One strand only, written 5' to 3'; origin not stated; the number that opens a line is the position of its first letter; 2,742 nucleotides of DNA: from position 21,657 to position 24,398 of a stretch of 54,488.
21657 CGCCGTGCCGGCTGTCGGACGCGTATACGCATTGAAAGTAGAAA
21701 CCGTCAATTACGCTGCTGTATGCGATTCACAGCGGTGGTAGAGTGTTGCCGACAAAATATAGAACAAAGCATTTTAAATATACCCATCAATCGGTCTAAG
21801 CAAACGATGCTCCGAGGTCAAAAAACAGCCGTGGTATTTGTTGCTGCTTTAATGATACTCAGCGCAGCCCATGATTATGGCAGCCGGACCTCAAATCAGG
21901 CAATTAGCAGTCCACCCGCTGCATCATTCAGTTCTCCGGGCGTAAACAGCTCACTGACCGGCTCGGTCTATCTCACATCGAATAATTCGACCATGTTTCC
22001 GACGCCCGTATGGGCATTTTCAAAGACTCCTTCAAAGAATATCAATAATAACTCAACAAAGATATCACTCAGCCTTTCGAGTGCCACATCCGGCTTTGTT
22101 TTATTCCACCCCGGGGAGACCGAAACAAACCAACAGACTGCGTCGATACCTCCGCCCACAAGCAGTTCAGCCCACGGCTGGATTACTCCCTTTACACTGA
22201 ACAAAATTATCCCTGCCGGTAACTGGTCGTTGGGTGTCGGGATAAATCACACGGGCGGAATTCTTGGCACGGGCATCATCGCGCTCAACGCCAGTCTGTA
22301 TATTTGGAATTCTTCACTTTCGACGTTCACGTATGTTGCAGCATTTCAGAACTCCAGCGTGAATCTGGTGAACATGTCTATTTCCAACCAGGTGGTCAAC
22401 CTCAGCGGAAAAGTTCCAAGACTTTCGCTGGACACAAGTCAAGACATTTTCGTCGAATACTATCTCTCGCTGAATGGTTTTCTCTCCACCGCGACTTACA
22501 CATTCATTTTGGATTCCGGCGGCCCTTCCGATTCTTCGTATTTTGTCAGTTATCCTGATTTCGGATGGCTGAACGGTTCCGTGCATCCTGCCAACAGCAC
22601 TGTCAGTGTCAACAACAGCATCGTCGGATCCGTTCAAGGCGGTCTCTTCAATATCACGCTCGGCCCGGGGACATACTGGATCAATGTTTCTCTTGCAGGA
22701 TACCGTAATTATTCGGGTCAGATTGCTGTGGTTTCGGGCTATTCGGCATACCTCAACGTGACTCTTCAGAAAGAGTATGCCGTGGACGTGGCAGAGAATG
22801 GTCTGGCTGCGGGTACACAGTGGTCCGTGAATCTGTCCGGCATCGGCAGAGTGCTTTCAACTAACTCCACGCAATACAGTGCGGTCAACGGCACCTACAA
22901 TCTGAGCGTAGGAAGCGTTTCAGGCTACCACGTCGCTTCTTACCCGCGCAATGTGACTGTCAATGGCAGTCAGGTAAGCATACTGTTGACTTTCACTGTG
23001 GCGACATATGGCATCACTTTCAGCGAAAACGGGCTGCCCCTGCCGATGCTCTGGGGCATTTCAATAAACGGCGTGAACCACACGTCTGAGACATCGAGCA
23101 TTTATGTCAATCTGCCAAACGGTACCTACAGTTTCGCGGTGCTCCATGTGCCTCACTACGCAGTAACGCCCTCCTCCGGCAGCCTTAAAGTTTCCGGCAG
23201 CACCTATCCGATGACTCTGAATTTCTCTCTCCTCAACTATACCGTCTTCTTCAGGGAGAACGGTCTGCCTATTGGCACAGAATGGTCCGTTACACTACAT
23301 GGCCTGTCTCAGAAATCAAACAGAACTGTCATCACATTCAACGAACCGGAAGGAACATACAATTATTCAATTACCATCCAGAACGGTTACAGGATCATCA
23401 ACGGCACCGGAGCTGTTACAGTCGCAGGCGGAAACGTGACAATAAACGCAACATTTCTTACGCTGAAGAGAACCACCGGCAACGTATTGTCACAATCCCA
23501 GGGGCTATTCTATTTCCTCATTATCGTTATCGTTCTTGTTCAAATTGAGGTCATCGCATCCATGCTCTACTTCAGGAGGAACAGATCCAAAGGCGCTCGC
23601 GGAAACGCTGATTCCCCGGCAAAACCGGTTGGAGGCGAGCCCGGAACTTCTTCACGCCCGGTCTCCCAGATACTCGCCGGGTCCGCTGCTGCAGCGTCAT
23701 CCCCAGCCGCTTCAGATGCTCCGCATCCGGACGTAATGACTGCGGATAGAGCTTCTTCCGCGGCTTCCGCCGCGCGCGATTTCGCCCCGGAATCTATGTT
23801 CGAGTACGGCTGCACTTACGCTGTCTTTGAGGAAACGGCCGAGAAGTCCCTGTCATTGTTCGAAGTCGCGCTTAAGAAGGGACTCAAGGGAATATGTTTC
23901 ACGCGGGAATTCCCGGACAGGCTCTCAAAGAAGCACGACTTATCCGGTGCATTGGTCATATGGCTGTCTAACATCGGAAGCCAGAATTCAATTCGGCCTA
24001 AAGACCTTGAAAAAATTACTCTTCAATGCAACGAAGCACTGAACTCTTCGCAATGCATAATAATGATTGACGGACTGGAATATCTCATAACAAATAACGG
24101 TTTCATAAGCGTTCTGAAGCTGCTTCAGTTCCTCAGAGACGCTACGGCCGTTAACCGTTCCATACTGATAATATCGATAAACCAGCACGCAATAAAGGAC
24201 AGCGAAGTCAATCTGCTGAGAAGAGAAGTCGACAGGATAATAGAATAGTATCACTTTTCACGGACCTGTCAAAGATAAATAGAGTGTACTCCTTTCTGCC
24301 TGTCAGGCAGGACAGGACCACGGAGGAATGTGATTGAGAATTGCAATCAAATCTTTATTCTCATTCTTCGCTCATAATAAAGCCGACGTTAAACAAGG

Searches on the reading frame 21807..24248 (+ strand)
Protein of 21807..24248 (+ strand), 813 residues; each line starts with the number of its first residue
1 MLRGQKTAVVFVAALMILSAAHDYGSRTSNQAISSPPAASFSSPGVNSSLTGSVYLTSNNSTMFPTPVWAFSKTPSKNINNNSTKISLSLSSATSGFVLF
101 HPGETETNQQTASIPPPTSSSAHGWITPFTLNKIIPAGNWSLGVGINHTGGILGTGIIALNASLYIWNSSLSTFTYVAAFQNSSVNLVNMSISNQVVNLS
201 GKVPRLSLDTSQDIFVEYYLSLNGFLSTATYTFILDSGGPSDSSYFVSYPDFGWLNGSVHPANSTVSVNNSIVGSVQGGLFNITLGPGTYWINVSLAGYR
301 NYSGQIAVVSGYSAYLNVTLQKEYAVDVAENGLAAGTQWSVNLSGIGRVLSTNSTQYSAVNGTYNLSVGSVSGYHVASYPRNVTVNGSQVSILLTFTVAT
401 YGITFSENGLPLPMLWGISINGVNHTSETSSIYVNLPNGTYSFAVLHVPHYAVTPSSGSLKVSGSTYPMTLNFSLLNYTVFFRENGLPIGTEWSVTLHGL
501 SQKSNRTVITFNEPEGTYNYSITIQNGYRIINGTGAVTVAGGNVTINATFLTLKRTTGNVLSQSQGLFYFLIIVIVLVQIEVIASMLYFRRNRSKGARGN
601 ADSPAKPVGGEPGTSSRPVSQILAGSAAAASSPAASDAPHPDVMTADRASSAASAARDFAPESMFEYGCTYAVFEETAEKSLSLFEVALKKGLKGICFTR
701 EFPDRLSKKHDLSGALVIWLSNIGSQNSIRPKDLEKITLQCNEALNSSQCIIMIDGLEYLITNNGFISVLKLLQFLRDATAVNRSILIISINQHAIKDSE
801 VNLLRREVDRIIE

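Call 3: search_protein_families(library=pfam, proteins=[window:21807-24248:+], max_evalue=0.01)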
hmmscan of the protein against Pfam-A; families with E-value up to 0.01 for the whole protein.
window:21807-24248:+ (813 aa): 3 families
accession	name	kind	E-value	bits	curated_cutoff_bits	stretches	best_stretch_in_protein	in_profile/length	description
PF05763.18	DUF835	-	4.7e-33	114.3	33.1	1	676-807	3-135/136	Protein of unknown function (DUF835)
PF08308.17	PEGA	-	0.00016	21.9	20.8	1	261-323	10-70/71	PEGA domain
PF13620.12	CarboxypepD_reg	-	0.0026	18.5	32.3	1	277-321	36-82/82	Carboxypeptidase regulatory-like domain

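Call 56: search_protein_families(library=ncbifam, proteins=[window:21807-24248:+], max_evalue=0.01)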
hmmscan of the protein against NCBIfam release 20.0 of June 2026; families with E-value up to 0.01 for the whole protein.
window:21807-24248:+ (813 aa): 1 family
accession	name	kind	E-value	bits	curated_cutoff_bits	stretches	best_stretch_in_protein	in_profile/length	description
NF006320.0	PRK08533.1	equivalog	0.0041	16.8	215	1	725-808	97-177/230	flagellar accessory protein FlaH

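Call 87: find_homologous_proteins(query=window:21807-24248:+, max_evalue=0.00001)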
Query window:21807-24248:+ (813 aa): 201 proteins with E <= 0.00001 among 8000 candidates; the best 120 are listed.
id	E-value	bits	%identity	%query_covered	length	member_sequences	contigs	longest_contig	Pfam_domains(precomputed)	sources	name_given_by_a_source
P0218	0.0e+0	1645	100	92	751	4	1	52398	PF05763.19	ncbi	-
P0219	0.0e+0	1199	68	100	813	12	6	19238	PF05763.19,PF08308.18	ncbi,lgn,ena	-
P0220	0.0e+0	1182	68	100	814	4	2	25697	PF05763.19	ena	-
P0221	0.0e+0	1090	62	100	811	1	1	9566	PF05763.19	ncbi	-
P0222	4.6e-282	956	59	94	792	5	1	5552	PF05763.19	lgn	-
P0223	2.6e-206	706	47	93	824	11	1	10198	PF05763.19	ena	-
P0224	8.6e-199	681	46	94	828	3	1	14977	PF05763.19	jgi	jgi:hypothetical protein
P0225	1.8e-181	623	48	78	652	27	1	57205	PF05763.19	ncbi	-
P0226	4.7e-176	605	38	32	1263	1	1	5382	PF22898.3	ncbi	-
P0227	1.9e-175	603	41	60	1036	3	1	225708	PF05763.19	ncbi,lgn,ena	-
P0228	3.4e-132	460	37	29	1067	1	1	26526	-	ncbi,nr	ncbi:MAG: hypothetical protein L3K10_05150, partial [Thermoplasmata archaeon]|nr:hypothetical protei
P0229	2.6e-130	454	39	30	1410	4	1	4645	-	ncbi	ncbi:MAG: hypothetical protein ACP5RL_06440 [Thermoplasmata archaeon]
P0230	8.7e-113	396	35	37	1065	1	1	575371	-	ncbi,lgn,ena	-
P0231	2.1e-101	359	38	39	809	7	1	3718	-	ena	-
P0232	2.6e-99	352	38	27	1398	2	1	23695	-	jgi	jgi:hypothetical protein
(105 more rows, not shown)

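Call 88: find_encoding_contigs(protein=P0227, flank=8000, max_places=1)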
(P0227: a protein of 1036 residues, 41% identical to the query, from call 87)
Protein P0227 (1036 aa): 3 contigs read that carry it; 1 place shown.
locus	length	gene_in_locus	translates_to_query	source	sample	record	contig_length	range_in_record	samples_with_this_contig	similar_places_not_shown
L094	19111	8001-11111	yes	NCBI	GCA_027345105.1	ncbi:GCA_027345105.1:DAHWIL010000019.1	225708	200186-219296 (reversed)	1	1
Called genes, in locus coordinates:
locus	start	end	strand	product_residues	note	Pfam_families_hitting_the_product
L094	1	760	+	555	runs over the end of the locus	-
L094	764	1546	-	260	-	PF01975:SurE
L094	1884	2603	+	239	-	PF00702:Hydrolase, PF13419:HAD_2, PF13242:Hydrolase_like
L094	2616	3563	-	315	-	PF00485:PRK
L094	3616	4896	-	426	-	PF07690:MFS_1, PF00083:Sugar_tr, PF07690:MFS_1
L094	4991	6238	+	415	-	PF07690:MFS_1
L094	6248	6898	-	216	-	PF00561:Abhydrolase_1, PF12146:Hydrolase_4 (faint), PF12697:Abhydrolase_6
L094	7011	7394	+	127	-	PF00903:Glyoxalase, PF12681:Glyoxalase_2 (weak)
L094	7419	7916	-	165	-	-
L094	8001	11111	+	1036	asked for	PF05763:DUF835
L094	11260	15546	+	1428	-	PF09286:Pro-kuma_activ, PF00082:Peptidase_S8, PF17957:Big_7 (faint)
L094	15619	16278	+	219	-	PF01597:GCV_H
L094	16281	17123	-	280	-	PF00581:Rhodanese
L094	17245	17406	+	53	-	-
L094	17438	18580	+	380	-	PF02771:Acyl-CoA_dh_N, PF02770:Acyl-CoA_dh_M, PF00441:Acyl-CoA_dh_1, PF08028:Acyl-CoA_dh_2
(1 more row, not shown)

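Call 89: find_encoding_contigs(protein=P0225, flank=8000, max_places=1)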
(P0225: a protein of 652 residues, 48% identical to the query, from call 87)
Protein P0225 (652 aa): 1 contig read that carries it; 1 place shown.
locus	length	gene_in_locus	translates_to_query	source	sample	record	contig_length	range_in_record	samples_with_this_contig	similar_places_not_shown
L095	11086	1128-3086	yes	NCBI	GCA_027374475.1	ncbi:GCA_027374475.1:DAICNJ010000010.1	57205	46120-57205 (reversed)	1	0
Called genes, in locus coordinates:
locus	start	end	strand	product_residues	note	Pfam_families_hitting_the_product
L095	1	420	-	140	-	?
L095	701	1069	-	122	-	-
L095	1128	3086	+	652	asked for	PF05763:DUF835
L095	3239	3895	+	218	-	PF01597:GCV_H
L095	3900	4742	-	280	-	PF00581:Rhodanese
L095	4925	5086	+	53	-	-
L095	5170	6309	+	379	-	PF02771:Acyl-CoA_dh_N, PF02770:Acyl-CoA_dh_M, PF00441:Acyl-CoA_dh_1, PF08028:Acyl-CoA_dh_2, PF22924:ACOX_C_alpha1 (weak)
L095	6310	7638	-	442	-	PF00202:Aminotran_3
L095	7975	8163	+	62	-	PF01192:RNA_pol_Rpb6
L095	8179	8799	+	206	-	PF00318:Ribosomal_S2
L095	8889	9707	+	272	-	PF01875:Memo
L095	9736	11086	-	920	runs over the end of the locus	-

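Call 94: search_protein_families(library=padloc, proteins=[window:21807-24248:+], max_evalue=0.001)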
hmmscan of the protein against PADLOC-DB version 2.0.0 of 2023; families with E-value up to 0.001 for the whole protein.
window:21807-24248:+ (813 aa): 0 families

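Call 96: list_cluster_members(proteins=[P0218, P0003, P0186])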
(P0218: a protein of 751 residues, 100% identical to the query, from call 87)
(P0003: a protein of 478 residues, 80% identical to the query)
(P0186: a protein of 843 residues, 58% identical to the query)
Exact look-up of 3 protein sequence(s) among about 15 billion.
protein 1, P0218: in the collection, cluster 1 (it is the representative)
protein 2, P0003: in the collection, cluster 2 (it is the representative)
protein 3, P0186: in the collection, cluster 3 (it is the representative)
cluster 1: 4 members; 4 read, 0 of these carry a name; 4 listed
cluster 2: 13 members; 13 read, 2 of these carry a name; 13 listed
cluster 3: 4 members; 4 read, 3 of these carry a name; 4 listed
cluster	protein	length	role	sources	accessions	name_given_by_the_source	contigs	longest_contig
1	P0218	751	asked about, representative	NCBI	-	-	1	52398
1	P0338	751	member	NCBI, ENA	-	-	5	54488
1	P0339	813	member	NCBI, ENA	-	-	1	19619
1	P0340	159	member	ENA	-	-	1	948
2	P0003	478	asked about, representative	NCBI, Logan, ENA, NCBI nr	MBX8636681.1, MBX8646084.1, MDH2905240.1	MAG: DUF835 domain-containing protein [Thermoplasmata archaeon] | DUF835 domain-containing protein [Candidatus Sysuiplasma acidicola]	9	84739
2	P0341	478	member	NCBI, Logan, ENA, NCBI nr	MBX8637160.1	MAG: DUF835 domain-containing protein [Thermoplasmata archaeon] | DUF835 domain-containing protein [Candidatus Sysuiplasma acidicola]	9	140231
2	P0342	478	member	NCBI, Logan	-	-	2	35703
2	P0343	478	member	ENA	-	-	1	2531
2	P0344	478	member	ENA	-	-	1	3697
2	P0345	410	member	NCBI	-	-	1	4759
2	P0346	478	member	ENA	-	-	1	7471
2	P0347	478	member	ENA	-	-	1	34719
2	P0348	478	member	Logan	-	-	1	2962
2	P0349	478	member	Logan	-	-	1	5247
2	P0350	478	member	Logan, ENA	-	-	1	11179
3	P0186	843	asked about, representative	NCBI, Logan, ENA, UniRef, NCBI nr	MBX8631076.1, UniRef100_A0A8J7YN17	MAG: hypothetical protein J9259_00930 [Thermoplasmata archaeon YP2-bin.285] | Uncharacterized protein n=1 Tax=Candidatus Sysuiplasma superficiale TaxID=2823368 ... | hypothetical protein [Candidatus Sysuiplasma superficiale]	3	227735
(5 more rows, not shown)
